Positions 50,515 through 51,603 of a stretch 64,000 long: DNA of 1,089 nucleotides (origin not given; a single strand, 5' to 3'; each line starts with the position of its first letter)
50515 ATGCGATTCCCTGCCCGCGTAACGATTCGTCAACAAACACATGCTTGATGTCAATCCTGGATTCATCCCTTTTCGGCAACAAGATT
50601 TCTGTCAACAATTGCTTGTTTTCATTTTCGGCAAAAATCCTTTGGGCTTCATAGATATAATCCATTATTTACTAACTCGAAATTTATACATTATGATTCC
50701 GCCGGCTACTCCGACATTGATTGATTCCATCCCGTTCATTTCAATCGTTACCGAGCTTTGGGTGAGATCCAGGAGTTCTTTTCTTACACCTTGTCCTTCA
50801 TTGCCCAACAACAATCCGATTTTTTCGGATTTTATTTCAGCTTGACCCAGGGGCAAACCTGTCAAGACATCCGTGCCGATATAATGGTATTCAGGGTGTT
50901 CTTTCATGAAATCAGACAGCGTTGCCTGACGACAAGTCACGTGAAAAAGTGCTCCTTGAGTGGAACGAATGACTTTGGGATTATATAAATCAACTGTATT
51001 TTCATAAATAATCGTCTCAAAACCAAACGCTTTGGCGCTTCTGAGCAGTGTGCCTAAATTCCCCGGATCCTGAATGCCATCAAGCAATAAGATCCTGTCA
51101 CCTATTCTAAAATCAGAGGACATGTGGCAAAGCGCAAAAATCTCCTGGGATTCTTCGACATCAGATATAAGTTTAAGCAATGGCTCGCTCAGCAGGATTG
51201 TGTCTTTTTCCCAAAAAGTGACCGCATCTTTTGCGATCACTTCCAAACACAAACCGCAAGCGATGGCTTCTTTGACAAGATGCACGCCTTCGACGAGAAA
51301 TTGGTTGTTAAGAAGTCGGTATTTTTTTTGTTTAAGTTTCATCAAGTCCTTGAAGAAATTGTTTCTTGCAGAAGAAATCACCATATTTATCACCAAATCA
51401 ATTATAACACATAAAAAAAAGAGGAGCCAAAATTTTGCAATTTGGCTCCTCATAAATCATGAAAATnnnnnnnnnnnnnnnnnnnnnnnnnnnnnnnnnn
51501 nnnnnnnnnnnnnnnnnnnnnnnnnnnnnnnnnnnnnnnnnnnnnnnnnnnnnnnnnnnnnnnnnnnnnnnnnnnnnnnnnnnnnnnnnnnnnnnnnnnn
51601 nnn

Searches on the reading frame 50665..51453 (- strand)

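Call 73: search_protein_families(library=ncbifam, proteins=[window:50665-51453:-], max_evalue=0.001)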
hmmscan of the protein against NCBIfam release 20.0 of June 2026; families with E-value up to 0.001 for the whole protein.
window:50665-51453:- (262 aa): 7 families
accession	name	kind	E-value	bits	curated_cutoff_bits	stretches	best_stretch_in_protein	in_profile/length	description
TIGR00186.1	rRNA_methyl_3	equivalog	1.1e-24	87.2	160.15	1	121-258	95-236/240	23S rRNA (guanosine(2251)-2'-O)-methyltransferase RlmB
NF008117.0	PRK10864.1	equivalog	3.3e-13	49.5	267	1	118-256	195-336/344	tRNA/rRNA methyltransferase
NF008386.0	PRK11181.1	equivalog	4.5e-12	45.7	366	1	121-257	97-237/244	23S rRNA (guanosine(2251)-2'-O)-methyltransferase RlmB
NF000477.1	NshR_TsnR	equivalog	1.2e-11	44.5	425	1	117-257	115-259/266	NshR/TsnR family 23S rRNA methyltransferase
NF008295.0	PRK11081.1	equivalog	2.9e-07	30.3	227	1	117-257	17-160/230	tRNA (guanosine(18)-2'-O)-methyltransferase TrmH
TIGR00050.1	rRNA_methyl_1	subfamily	1.1e-05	25.4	167.15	0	208-259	102-154/233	TrmJ/YjtD family RNA methyltransferase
NF000035.1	nosihep_NshR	exception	0.00049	19.7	500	1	118-256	115-258/274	NshR family nosiheptide/thiostrepton resistance 23S rRNA methyltransferase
